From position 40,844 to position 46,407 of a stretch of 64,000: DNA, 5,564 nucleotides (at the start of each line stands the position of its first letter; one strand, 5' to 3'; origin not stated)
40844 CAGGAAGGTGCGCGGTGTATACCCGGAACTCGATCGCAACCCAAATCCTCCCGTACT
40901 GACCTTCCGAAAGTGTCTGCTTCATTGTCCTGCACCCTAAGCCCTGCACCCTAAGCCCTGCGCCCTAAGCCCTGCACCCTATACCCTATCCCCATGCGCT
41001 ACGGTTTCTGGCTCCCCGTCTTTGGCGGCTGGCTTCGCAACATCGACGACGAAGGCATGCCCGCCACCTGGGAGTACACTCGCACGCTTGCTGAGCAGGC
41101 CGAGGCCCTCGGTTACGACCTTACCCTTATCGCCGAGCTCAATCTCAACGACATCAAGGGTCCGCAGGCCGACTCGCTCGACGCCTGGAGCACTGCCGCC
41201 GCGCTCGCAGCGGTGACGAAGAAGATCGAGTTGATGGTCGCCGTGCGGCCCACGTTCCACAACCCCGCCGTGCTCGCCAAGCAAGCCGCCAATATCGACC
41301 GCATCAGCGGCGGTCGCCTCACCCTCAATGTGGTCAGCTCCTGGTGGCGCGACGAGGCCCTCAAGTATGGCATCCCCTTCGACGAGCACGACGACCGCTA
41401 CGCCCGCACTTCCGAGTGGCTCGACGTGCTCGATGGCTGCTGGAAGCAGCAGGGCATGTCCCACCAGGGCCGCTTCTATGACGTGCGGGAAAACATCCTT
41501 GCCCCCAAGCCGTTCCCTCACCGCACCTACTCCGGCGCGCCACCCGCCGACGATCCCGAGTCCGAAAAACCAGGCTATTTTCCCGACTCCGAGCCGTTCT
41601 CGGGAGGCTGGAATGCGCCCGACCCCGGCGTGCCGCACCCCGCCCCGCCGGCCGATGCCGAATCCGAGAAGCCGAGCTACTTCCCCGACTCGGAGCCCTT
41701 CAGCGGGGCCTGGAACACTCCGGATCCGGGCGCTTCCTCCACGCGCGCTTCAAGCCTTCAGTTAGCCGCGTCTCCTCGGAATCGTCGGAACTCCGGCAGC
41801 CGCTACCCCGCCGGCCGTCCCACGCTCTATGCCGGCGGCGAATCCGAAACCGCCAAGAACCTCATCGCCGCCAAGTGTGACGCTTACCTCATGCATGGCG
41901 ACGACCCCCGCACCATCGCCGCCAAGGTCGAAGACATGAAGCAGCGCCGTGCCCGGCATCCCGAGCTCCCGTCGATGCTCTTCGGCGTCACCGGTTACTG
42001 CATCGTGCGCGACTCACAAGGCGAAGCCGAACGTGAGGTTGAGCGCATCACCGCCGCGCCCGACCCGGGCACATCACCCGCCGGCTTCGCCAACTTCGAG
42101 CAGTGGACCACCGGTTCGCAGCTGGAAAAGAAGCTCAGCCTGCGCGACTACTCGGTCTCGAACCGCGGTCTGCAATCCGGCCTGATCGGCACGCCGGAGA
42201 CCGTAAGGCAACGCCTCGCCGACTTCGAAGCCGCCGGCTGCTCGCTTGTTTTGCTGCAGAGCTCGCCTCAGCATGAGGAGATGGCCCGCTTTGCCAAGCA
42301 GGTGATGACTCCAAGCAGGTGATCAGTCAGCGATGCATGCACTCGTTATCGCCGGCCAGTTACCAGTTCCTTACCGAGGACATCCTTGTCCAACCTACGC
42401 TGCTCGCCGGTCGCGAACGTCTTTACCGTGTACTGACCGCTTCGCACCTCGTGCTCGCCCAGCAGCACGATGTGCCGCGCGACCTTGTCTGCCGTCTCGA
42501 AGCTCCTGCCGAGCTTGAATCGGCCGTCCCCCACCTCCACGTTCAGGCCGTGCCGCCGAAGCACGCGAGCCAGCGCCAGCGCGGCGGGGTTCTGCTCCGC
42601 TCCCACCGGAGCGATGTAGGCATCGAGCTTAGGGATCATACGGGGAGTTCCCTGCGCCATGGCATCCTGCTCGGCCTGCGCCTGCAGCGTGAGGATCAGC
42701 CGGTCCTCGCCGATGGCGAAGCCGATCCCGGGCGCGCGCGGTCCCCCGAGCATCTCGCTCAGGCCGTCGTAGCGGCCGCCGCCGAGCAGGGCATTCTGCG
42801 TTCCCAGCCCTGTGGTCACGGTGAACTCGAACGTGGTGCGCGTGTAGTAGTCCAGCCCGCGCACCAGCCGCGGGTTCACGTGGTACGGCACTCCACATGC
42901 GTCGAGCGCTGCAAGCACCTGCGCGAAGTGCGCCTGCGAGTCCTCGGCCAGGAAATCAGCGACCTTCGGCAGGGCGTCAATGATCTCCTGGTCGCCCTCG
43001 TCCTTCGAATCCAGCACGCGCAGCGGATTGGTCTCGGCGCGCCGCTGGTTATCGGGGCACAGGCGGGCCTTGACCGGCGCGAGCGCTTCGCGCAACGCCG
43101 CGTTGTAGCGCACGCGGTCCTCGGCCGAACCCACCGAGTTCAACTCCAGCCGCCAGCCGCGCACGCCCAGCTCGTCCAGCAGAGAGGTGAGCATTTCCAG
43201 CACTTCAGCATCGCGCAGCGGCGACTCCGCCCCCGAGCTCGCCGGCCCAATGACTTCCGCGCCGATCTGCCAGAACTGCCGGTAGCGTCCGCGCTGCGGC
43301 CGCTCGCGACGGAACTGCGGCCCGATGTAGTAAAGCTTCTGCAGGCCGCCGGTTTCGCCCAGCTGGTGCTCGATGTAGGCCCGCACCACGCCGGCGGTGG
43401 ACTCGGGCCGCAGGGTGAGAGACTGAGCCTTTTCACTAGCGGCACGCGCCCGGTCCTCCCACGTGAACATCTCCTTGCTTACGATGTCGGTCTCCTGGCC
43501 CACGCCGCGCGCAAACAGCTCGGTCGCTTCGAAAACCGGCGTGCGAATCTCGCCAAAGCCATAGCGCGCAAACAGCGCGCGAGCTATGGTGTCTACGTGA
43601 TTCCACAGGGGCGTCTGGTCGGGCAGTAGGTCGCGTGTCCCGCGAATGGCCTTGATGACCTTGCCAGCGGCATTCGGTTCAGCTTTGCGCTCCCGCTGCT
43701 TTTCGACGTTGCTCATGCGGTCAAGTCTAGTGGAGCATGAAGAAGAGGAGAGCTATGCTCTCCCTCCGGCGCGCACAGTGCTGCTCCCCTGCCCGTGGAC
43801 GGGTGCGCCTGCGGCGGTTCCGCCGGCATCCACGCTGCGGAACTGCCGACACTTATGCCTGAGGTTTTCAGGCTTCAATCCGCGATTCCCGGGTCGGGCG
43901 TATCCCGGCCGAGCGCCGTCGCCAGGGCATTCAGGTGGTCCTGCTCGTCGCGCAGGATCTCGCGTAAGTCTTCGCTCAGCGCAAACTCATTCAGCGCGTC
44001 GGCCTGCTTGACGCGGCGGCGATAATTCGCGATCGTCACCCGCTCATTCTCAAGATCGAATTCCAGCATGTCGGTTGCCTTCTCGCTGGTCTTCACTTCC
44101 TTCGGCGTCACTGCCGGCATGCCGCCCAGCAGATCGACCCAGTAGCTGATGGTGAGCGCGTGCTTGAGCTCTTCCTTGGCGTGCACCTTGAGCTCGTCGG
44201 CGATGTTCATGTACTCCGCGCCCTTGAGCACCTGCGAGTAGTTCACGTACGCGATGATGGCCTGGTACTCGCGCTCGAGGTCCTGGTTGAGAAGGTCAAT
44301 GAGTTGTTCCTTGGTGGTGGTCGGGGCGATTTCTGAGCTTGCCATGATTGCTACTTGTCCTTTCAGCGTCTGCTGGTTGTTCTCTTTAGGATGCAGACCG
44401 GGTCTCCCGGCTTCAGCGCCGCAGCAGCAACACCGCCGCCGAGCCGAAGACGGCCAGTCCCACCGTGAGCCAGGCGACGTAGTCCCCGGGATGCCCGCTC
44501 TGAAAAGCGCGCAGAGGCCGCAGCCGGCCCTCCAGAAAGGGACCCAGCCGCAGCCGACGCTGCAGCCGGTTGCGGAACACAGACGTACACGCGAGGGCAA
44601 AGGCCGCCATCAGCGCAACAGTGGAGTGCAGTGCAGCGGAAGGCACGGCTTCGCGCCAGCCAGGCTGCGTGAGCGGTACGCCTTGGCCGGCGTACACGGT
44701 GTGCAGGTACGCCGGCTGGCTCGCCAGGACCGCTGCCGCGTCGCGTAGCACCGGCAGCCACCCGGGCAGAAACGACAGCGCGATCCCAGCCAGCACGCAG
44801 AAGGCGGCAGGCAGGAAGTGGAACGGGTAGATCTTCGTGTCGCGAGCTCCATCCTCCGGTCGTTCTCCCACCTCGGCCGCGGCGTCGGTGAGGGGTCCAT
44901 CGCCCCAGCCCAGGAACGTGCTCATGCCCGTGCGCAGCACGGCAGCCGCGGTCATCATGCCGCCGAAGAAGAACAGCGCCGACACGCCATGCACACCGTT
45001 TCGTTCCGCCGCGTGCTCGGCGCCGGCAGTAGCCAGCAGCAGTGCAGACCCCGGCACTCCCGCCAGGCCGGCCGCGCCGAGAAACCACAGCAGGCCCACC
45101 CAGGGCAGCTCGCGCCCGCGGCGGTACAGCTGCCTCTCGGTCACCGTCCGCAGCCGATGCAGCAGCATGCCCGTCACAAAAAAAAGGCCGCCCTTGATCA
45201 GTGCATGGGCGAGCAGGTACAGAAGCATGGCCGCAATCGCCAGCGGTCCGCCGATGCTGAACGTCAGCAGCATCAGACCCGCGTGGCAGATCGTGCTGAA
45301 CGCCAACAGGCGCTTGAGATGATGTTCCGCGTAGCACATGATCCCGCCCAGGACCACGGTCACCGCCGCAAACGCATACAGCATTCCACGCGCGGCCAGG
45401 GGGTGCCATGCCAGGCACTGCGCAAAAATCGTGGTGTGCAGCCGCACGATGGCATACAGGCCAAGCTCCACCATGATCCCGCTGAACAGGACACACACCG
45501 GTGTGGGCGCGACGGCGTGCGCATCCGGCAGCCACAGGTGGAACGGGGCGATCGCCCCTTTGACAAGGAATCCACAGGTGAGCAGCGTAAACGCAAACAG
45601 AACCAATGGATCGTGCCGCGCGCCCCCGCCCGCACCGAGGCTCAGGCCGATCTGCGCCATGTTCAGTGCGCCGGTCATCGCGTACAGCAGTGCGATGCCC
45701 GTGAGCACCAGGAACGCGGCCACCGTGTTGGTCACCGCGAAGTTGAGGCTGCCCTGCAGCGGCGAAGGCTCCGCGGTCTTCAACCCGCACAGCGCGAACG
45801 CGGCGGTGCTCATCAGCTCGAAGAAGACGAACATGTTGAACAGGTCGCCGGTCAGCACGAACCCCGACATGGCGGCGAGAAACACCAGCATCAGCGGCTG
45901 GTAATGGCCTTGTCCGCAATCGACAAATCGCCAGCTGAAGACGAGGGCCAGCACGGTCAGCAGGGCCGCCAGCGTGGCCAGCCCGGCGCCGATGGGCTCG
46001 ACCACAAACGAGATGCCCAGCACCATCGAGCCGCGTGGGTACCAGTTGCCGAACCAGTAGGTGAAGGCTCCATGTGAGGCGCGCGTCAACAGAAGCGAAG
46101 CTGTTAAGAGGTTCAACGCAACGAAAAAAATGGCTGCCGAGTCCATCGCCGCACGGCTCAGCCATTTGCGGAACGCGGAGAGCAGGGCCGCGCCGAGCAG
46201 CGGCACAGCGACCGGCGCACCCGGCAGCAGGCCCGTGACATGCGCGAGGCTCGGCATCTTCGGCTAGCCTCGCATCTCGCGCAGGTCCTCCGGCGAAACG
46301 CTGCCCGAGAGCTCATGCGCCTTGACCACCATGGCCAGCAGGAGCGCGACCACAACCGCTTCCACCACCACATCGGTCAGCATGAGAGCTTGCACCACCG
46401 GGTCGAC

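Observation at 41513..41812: Recoded tandem peptide repeat inserted into a flavin monooxygenase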

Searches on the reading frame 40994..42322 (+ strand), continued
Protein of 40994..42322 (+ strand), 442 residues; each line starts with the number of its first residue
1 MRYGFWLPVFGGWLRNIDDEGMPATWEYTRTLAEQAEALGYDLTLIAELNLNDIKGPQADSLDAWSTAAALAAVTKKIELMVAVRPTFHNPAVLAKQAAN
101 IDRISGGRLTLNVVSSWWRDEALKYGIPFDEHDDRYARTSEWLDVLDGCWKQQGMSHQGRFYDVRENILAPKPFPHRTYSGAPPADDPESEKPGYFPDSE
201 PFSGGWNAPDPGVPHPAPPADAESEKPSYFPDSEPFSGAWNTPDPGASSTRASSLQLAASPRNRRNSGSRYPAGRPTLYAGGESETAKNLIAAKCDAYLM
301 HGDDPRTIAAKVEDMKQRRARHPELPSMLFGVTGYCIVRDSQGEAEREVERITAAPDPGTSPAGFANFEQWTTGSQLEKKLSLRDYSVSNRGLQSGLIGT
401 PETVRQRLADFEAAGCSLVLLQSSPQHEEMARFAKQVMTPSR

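Call 31: find_encoding_contigs(protein=P0037, flank=10000, max_places=1)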
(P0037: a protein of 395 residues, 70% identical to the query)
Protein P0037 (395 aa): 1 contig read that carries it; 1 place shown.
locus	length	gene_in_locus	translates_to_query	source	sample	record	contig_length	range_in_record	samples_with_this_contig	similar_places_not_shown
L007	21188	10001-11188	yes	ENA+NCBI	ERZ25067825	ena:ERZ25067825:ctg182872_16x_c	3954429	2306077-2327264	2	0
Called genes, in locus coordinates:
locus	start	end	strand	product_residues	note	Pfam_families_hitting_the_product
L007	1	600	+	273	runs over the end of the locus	PF05690:ThiG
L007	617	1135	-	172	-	PF05685:Uma2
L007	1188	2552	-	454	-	PF06245:DUF1015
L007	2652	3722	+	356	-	PF13519:VWA_2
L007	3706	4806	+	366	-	PF00092:VWA, PF13519:VWA_2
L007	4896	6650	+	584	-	PF00501:AMP-binding, PF23562:AMP-binding_C_3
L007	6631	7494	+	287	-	PF03767:Acid_phosphat_B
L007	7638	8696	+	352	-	PF13483:Lactamase_B_3, PF00753:Lactamase_B (weak), PF12706:Lactamase_B_2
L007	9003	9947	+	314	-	PF06750:A24_N_bact, PF01478:Peptidase_A24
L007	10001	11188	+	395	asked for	PF00296:Bac_luciferase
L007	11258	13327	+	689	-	PF13230:GATase_4 (weak), PF13522:GATase_6, PF13537:GATase_7, PF01380:SIS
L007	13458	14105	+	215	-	-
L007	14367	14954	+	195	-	PF14487:DarT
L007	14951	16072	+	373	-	PF01661:Macro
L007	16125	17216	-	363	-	PF01381:HTH_3, PF13560:HTH_31 (faint), PF06114:Peptidase_M78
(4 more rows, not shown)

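Call 34: predict_structure(alignment_id=A2)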
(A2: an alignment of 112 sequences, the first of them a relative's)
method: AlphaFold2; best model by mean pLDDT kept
length: 442 residues; sequences in the alignment: 112
mean_pLDDT: 67.0   pTM: 0.69
mean pLDDT of the five models: 67.0, 64.4, 61.6, 59.2, 58.6
residues with pLDDT >= 90: 105; 70-90: 120; 50-70: 72; < 50: 145
segments of 3 or more residues with pLDDT < 50: 10-22, 49-56, 155-165, 188-209, 211-269, 362-391
pLDDT, mean of each block of 10 residues (from residue 1): 78 39 69 92 75 47 76 91 75 80 89 68 69 65 79 50 51 75 50 38 37 44 35 35 37 34 40 75 86 92 90 97 93 91 91 72 42 39 37 75 95 94 76 90 47
secondary structure, 60 per line:
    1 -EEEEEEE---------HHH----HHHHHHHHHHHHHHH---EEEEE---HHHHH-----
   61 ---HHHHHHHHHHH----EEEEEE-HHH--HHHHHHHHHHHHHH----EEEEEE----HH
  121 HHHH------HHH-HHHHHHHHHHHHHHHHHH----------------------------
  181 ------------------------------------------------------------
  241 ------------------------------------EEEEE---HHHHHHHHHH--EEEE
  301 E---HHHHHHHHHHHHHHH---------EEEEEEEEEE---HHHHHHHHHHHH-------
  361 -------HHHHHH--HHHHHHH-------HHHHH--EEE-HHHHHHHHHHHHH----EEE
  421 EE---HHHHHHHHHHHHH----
elements in order: E2-8 H25-39 E43-47 H51-55 H64-74 E79-84 H91-104 E109-114 H119-124 H135-152 E277-281 H285-294 E297-301 H305-319 E329-338 H342-353 H368-373 H376-382 H390-394 E397-399 H401-413 E418-422 H426-438

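Call 44: find_encoding_contigs(protein=P0003, flank=3000, max_places=1)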
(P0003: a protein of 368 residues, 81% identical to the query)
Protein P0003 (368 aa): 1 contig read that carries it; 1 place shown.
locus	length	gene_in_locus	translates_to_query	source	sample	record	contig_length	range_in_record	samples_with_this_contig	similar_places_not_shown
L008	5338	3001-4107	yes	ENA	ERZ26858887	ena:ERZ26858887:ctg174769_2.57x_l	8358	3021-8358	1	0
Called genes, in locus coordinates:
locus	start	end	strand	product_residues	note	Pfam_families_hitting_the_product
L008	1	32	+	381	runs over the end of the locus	PF27529:AMPT (weak), PF04389:Peptidase_M28 (faint), PF05343:Peptidase_M42, PF01546:Peptidase_M20 (weak)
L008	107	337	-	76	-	-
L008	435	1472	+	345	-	-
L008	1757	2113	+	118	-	PF10387:DUF2442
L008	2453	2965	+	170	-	-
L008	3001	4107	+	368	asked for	PF00296:Bac_luciferase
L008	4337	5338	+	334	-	?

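Call 45: find_encoding_contigs(protein=P0006, flank=3000, max_places=1)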
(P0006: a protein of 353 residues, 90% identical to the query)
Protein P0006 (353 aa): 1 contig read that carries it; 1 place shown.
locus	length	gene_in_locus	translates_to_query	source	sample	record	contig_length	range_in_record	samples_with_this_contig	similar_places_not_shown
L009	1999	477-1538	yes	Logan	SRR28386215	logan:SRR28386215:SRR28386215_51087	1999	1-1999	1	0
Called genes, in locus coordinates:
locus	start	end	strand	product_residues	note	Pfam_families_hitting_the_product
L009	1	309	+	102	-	?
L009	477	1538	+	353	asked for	PF00296:Bac_luciferase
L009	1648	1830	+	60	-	PF06348:DUF1059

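Call 46: find_encoding_contigs(protein=P0013, flank=3000, max_places=1)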
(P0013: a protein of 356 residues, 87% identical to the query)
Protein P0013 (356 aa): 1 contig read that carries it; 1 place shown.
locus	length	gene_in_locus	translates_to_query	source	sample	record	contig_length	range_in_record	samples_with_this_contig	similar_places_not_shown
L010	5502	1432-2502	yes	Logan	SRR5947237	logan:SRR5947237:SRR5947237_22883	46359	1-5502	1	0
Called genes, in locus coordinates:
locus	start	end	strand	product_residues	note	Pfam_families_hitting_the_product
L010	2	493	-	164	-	?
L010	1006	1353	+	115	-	PF10387:DUF2442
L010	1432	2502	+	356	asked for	PF00296:Bac_luciferase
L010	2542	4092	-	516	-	PF01590:GAF, PF13185:GAF_2, PF00989:PAS, PF08448:PAS_4, PF00990:GGDEF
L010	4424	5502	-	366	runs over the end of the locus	PF00356:LacI, PF00532:Peripla_BP_1, PF13407:Peripla_BP_4, PF13377:Peripla_BP_3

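Call 47: find_encoding_contigs(protein=P0007, flank=3000, max_places=1)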
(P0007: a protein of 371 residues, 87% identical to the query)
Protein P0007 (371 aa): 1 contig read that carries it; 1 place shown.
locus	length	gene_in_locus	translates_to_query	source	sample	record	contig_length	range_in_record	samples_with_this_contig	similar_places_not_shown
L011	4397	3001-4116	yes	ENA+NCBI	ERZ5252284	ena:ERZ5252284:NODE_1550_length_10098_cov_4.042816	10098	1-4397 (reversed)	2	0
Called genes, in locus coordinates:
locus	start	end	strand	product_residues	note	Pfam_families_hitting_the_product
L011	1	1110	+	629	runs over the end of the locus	-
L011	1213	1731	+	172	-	PF05685:Uma2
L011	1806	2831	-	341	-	PF05067:Mn_catalase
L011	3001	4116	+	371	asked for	PF00296:Bac_luciferase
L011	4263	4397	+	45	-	?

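Call 56: fold_search(model_id=the predicted structure, library=pdb)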
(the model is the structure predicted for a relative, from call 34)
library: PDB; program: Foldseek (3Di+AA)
matches with E <= 10: 1296; with E <= 0.001: 147
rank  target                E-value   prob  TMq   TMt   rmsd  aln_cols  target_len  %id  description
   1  3rao_B                2.7e-32  1.00  0.59  0.74   8.2       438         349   42  Crystal Structure of the Luciferase-like Monooxygenase from Bacillus cereus ATCC 10987. (released 2011-05-11)
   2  3rao_A                1.2e-31  1.00  0.60  0.76   7.8       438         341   41  Crystal Structure of the Luciferase-like Monooxygenase from Bacillus cereus ATCC 10987. (released 2011-05-11)
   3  8vw6_A                1.2e-29  1.00  0.60  0.76   7.5       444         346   36  Crystal structure of SsuD (released 2025-02-05)
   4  1nqk                  6.6e-23  1.00  0.56  0.71  10.2       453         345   20  Structural Genomics, Crystal structure of Alkanesulfonate monooxygenase (released 2003-09-23)
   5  7jv3_C                2.3e-22  1.00  0.55  0.75   8.1       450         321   24  Crystal structure of alkanesulfonate monooxygenase MsuD from Pseudomonas fluorescens (released 2021-05-26)
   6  7jv3_A                2.6e-22  1.00  0.55  0.76   7.8       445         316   23  Crystal structure of alkanesulfonate monooxygenase MsuD from Pseudomonas fluorescens (released 2021-05-26)
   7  7jv3_B                3.1e-22  1.00  0.55  0.76   7.6       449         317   23  Crystal structure of alkanesulfonate monooxygenase MsuD from Pseudomonas fluorescens (released 2021-05-26)
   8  7jv3_D                4.7e-22  1.00  0.55  0.73   8.1       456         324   23  Crystal structure of alkanesulfonate monooxygenase MsuD from Pseudomonas fluorescens (released 2021-05-26)
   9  7k64_B                5.9e-22  1.00  0.55  0.71   8.0       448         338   22  Binary titrated soak structure of alkanesulfonate monooxygenase MsuD from Pseudomonas fluorescens with FMN (released 2021-05-26)
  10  8t0u_D                6.3e-22  1.00  0.54  0.77   7.0       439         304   22  Crystal structure of dimethylsulfone monooxygenase SfnG from Pseudomonas fluorescens (released 2024-11-27)
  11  7jv3_E                7.1e-22  1.00  0.54  0.74   8.2       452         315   23  Crystal structure of alkanesulfonate monooxygenase MsuD from Pseudomonas fluorescens (released 2021-05-26)
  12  7jv3_H                8.5e-22  1.00  0.55  0.75   7.1       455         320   23  Crystal structure of alkanesulfonate monooxygenase MsuD from Pseudomonas fluorescens (released 2021-05-26)
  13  7k14_F                9.6e-22  1.00  0.54  0.73   8.1       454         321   22  Ternary soak structure of alkanesulfonate monooxygenase MsuD from Pseudomonas fluorescens with FMN and methanesulfonat (released 2021-05-26)
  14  7k64_H                1.2e-21  1.00  0.56  0.70   8.0       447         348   23  Binary titrated soak structure of alkanesulfonate monooxygenase MsuD from Pseudomonas fluorescens with FMN (released 2021-05-26)
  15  7k64_F                1.2e-21  1.00  0.54  0.73   7.7       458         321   22  Binary titrated soak structure of alkanesulfonate monooxygenase MsuD from Pseudomonas fluorescens with FMN (released 2021-05-26)
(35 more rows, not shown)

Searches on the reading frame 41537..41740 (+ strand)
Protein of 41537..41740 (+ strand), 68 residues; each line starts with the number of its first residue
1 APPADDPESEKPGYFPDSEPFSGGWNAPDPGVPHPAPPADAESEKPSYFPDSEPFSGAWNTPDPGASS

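Call 10: find_homologous_proteins(query=window:41537-41740:+, max_evalue=10)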
Query seq(68 aa): 1 candidates shared short words with the query, none scored E <= 10.

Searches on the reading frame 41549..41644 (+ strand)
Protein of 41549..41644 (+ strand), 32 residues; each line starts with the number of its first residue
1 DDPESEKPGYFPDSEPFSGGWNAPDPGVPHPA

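Call 26: search_protein_representatives(alignment_id=A1)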
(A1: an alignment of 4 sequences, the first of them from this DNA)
Query: 4 sequences, 32 profile positions. Proteins with E-value up to 0.001 (for the whole library): 0; up to 1e-10: 0; up to 1e-30: 0. The best 0 are listed.

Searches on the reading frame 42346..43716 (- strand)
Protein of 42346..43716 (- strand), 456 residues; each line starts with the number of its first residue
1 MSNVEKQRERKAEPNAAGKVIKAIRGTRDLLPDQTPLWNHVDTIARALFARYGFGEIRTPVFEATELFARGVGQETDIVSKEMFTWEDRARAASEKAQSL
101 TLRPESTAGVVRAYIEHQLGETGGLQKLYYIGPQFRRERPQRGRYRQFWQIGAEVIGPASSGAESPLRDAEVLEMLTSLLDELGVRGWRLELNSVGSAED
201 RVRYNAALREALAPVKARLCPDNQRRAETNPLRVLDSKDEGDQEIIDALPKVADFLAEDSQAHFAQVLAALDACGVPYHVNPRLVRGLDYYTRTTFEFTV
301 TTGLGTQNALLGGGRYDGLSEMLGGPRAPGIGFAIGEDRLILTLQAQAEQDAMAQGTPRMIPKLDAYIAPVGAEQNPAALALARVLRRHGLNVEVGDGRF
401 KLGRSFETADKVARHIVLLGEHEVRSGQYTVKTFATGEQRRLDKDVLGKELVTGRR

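Call 25: search_protein_families(library=pfam, proteins=[window:42346-43716:-], max_evalue=0.00001)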
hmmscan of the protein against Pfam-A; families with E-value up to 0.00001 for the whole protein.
window:42346-43716:- (456 aa): 3 families
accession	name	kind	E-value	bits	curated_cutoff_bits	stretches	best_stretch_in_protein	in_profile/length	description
PF13393.11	tRNA-synt_His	-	1.1e-40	140.2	25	1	26-337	1-305/308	Histidyl-tRNA synthetase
PF00587.30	tRNA-synt_2b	-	5.2e-11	43.4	29.3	1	94-299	5-121/179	tRNA synthetase class II core domain (G, H, P, S and T)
PF03129.25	HGTP_anticodon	-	1.3e-10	41.7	21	1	366-451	2-91/94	Anticodon binding domain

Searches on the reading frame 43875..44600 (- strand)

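Call 25: search_protein_families(library=pfam, proteins=[window:43875-44600:-], max_evalue=0.00001)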
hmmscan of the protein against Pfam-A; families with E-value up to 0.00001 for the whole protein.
window:43875-44600:- (241 aa): 1 family
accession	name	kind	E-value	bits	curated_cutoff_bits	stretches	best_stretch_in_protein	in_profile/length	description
PF00210.30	Ferritin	-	1e-21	77.8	24.5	1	101-232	1-138/142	Ferritin-like domain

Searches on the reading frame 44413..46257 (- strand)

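Call 25: search_protein_families(library=pfam, proteins=[window:44413-46257:-], max_evalue=0.00001)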
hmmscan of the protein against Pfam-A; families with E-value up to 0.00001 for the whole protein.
window:44413-46257:- (614 aa): 1 family
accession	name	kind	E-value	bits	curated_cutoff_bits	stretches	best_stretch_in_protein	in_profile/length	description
PF00361.26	Proton_antipo_M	-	1e-50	173.1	21.5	1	137-410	2-268/294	NADH:quinone oxidoreductase/Mrp antiporter, TM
